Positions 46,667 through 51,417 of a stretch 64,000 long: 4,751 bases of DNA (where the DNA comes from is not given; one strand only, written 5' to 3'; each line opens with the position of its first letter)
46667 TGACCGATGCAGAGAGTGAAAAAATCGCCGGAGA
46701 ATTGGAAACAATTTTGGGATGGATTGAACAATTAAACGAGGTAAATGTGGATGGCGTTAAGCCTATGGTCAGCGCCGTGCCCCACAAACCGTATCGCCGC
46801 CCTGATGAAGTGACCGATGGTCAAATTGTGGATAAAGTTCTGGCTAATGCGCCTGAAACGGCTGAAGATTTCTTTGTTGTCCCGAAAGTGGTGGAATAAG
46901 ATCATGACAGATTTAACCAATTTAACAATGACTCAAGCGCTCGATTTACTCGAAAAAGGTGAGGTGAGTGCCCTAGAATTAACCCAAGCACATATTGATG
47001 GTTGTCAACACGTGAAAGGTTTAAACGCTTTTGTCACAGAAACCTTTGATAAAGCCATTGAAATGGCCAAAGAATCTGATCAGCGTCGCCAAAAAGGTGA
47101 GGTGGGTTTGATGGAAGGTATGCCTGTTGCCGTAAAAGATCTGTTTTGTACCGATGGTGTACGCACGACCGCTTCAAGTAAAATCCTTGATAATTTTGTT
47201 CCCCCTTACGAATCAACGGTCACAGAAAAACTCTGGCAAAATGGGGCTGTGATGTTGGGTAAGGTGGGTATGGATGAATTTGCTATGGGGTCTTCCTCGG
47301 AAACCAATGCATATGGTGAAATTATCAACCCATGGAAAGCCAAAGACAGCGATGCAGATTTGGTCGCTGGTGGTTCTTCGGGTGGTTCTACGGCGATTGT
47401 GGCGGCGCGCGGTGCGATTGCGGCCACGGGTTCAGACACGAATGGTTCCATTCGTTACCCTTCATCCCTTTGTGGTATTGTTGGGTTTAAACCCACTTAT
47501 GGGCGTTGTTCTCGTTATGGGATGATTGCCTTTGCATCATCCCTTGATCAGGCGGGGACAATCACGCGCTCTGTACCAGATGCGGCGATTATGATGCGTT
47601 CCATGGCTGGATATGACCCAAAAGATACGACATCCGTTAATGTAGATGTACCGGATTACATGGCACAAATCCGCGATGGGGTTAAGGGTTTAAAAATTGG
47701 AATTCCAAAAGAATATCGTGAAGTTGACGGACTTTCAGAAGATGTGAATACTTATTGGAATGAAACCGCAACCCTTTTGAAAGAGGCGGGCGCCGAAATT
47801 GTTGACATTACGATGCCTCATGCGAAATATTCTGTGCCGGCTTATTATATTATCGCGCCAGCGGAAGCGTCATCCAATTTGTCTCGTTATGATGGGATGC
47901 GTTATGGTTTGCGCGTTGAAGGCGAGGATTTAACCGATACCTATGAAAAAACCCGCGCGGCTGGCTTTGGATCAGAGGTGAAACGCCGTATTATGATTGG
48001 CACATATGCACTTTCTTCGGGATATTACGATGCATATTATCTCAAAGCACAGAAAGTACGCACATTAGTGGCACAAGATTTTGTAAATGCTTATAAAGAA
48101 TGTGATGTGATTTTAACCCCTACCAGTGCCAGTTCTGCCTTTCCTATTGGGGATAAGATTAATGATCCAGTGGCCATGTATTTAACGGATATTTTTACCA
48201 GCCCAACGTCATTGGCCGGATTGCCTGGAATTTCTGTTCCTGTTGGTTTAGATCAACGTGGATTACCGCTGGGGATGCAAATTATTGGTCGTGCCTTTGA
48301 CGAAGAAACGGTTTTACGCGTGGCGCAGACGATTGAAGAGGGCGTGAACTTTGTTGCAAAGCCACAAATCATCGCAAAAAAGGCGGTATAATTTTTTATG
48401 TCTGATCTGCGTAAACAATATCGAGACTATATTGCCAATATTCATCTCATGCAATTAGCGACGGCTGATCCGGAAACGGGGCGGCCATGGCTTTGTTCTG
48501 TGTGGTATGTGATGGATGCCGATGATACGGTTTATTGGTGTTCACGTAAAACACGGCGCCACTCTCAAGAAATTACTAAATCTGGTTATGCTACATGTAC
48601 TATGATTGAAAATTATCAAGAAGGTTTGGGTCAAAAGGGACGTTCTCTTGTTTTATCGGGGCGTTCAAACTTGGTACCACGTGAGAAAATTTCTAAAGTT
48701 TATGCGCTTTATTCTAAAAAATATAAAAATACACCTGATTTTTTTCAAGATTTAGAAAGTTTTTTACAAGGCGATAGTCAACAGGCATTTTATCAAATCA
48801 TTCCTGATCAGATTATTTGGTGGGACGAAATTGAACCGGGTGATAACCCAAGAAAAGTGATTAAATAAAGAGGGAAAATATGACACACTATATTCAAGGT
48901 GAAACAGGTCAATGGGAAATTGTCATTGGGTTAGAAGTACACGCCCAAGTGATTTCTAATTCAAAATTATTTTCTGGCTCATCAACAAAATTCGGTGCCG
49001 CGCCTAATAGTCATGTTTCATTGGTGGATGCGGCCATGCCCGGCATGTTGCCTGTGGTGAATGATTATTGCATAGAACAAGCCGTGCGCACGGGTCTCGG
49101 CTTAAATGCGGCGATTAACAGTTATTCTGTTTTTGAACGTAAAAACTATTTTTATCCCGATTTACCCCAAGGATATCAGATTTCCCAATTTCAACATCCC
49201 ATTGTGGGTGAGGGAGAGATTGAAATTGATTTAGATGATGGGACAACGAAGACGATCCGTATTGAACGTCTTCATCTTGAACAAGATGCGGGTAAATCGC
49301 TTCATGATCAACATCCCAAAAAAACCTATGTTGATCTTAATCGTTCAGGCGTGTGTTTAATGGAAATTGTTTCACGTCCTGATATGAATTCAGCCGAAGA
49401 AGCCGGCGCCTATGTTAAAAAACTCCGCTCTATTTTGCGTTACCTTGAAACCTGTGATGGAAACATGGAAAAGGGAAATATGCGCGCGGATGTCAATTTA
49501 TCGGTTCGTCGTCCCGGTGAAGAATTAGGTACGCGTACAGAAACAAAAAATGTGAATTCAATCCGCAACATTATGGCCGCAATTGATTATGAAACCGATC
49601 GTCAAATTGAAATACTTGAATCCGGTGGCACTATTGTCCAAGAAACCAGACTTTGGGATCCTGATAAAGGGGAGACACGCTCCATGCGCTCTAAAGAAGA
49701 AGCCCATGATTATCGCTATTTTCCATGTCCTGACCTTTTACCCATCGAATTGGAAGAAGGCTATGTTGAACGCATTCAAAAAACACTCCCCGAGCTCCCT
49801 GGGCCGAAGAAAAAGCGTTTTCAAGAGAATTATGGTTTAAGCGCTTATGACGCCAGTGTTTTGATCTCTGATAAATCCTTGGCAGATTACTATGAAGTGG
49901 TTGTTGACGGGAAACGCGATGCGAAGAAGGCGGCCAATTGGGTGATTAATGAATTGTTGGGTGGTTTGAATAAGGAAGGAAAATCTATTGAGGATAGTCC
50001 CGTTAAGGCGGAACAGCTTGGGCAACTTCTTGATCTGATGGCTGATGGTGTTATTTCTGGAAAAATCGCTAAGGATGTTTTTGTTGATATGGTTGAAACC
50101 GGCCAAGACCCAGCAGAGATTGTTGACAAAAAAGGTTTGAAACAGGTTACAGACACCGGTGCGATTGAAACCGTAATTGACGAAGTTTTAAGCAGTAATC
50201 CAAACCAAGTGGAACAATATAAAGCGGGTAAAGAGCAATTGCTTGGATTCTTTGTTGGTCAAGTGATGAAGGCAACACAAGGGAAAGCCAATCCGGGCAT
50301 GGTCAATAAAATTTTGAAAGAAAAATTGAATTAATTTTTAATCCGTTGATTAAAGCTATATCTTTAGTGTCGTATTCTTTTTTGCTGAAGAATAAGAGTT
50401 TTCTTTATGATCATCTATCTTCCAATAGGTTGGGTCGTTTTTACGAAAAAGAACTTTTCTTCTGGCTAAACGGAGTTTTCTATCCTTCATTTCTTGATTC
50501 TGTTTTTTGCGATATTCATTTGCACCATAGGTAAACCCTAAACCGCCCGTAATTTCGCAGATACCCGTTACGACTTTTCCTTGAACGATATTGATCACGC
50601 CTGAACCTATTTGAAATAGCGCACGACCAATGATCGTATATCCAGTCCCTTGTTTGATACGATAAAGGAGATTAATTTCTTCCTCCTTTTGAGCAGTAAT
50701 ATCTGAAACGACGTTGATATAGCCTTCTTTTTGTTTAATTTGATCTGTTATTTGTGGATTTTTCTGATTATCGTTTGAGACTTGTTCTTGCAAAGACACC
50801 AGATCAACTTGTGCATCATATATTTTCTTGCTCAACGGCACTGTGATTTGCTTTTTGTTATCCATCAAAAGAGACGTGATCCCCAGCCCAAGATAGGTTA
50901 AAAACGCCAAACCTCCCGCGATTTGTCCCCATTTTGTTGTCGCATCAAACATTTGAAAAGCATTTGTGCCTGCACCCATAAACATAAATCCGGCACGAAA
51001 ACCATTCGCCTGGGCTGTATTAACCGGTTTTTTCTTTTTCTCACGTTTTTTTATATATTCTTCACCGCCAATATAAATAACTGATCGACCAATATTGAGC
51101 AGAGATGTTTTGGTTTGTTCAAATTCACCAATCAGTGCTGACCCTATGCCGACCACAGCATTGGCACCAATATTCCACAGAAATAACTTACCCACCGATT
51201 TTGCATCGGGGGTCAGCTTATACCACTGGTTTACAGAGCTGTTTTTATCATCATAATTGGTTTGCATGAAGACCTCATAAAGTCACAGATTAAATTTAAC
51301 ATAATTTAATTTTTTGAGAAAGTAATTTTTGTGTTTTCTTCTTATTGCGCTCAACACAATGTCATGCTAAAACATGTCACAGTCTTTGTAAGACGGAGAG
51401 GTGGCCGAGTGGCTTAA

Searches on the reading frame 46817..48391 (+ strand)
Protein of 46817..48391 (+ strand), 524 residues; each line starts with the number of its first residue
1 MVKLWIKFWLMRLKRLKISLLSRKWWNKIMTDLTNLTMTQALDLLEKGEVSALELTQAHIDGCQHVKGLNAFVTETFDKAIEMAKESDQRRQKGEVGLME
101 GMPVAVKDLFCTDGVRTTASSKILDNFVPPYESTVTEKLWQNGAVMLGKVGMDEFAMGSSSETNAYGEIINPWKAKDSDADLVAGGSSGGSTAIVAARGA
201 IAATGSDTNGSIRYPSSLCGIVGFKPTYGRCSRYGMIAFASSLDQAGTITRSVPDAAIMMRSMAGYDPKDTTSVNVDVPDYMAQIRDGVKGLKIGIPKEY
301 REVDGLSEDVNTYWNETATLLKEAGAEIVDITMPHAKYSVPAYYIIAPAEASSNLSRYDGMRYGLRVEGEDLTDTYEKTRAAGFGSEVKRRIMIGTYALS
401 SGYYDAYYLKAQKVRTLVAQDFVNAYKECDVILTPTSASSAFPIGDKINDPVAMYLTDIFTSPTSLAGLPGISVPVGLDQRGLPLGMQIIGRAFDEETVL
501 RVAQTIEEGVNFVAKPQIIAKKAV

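Call 40: search_protein_families(library=pfam, proteins=[window:46817-48391:+], max_evalue=0.001)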
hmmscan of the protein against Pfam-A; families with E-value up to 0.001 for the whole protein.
window:46817-48391:+ (524 aa): 1 family
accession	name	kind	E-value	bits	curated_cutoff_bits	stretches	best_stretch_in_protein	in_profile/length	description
PF01425.27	Amidase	-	8.7e-142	473.7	27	1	54-500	1-445/445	Amidase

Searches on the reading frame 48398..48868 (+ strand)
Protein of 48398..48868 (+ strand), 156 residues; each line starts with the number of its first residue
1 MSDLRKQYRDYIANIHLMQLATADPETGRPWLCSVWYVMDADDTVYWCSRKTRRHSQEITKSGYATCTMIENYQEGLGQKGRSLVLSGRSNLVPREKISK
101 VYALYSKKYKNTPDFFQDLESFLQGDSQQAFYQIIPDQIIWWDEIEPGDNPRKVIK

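Call 40: search_protein_families(library=pfam, proteins=[window:48398-48868:+], max_evalue=0.001)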
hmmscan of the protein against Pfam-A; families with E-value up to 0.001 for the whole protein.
window:48398-48868:+ (156 aa): 1 family
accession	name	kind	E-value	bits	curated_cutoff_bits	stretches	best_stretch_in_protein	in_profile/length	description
PF01243.27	PNPOx_N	-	3.5e-09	37.5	28.1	1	5-121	2-98/120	Pyridoxamine 5'-phosphate oxidase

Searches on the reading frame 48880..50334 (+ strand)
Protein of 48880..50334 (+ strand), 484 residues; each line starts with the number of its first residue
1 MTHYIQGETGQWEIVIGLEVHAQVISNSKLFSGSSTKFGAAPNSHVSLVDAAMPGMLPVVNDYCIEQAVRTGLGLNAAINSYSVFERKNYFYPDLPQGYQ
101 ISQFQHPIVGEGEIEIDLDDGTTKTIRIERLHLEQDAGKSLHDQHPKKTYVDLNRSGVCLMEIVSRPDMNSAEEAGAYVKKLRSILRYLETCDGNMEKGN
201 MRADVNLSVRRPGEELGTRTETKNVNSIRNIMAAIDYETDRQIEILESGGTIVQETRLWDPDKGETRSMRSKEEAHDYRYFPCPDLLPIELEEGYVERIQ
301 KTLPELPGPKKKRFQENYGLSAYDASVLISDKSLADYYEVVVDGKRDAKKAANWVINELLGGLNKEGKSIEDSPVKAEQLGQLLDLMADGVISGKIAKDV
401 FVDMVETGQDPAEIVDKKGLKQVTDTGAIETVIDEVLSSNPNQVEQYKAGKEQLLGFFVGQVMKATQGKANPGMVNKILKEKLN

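Call 40: search_protein_families(library=pfam, proteins=[window:48880-50334:+], max_evalue=0.001)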
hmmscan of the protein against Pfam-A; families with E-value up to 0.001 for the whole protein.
window:48880-50334:+ (484 aa): 2 families
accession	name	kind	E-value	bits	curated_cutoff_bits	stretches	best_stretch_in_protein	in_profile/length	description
PF02934.20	GatB_N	-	1.5e-118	395.4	23.4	1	14-297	1-277/277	GatB/GatE catalytic domain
PF02637.23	GatB_Yqey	-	5.2e-57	192.3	27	1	336-483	1-148/148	GatB domain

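Call 59: find_homologous_proteins(query=window:48880-50334:+, max_evalue=1e-50)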
Query window:48880-50334:+ (484 aa): 8000 proteins with E <= 1e-50 among 8000 candidates; the best 120 are listed.
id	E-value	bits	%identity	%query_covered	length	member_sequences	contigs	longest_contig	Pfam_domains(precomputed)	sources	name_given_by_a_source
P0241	0.0e+0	1086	100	100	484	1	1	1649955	PF02637.24,PF02934.21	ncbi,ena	-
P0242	4.1e-287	971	88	100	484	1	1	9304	PF02637.24,PF02934.21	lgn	-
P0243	1.1e-282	956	87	100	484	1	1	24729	PF02637.24,PF02934.21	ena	-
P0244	7.7e-278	940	86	100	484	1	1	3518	PF02637.24,PF02934.21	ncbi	-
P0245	1.7e-253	860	78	100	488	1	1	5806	PF02637.24,PF02934.21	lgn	-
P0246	3.4e-244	829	75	100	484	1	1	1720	PF02637.24,PF02934.21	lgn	-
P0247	8.8e-243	824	74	99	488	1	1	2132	PF02637.24,PF02934.21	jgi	jgi:aspartyl-tRNA(Asn)/glutamyl-tRNA(Gln) amidotransferase subunit B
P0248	1.7e-242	824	74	99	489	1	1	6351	PF02637.24,PF02934.21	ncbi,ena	-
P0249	1.7e-241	820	73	99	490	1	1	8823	PF02637.24,PF02934.21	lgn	-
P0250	2.2e-241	820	74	99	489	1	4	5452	PF02637.24,PF02934.21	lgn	-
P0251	5.0e-241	819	75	99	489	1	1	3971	PF02637.24,PF02934.21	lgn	-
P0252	9.6e-241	818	74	99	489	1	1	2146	PF02637.24,PF02934.21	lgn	-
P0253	2.8e-240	816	74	99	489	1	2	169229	PF02637.24,PF02934.21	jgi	jgi:aspartyl-tRNA(Asn)/glutamyl-tRNA(Gln) amidotransferase subunit B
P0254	4.6e-240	815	73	100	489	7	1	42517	PF02637.24,PF02934.21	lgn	-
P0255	1.1e-239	814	74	99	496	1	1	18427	PF02637.24,PF02934.21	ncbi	ncbi:MAG TPA: Asp-tRNA(Asn)/Glu-tRNA(Gln) amidotransferase subunit GatB [Alphaproteobacteria bacteri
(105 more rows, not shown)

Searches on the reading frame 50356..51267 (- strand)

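Call 40: search_protein_families(library=pfam, proteins=[window:50356-51267:-], max_evalue=0.001)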
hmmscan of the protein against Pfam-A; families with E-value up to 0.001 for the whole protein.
window:50356-51267:- (303 aa): 0 families

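Call 62: search_protein_families(library=phrogs, proteins=[window:50356-51267:-], max_evalue=0.01)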
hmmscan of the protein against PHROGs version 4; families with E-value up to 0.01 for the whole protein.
window:50356-51267:- (303 aa): 1 family
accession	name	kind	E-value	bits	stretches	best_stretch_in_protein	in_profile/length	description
phrog_1244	-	unknown function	0.0044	17.4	1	139-206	32-99/157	-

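Call 77: search_protein_families(library=padloc, proteins=[window:50356-51267:-], max_evalue=0.01)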
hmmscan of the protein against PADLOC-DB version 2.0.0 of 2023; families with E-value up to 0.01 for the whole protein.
window:50356-51267:- (303 aa): 0 families
